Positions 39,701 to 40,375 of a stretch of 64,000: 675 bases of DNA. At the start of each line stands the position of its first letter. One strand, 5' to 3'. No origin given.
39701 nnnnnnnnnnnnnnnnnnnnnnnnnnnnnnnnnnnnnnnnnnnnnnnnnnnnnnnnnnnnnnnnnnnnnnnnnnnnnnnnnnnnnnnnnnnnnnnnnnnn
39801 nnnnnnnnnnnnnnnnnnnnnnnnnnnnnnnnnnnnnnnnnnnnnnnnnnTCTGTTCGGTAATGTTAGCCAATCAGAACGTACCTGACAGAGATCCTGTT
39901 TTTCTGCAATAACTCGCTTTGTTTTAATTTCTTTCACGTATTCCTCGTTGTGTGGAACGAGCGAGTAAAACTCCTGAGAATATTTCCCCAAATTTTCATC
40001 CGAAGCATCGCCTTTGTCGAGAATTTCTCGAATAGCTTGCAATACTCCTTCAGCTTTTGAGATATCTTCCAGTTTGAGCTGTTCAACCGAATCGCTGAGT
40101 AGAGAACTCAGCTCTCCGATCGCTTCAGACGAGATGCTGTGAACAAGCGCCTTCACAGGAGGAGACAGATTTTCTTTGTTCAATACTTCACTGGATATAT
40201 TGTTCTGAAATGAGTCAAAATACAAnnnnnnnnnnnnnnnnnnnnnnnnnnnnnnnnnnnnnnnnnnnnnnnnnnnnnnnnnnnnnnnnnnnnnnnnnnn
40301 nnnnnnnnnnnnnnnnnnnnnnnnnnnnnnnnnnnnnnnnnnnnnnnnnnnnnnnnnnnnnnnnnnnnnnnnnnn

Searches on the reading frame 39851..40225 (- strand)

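Call 92: search_protein_families(library=pfam, max_evalue=0.001, proteins=[window:39851-40225:-])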
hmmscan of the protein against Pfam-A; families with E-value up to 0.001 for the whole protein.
window:39851-40225:- (125 aa): 1 family
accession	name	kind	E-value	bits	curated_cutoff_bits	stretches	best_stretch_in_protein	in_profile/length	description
PF02877.19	PARP_reg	-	4.6e-09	36.9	26.8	1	20-114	3-107/135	Poly(ADP-ribose) polymerase, regulatory domain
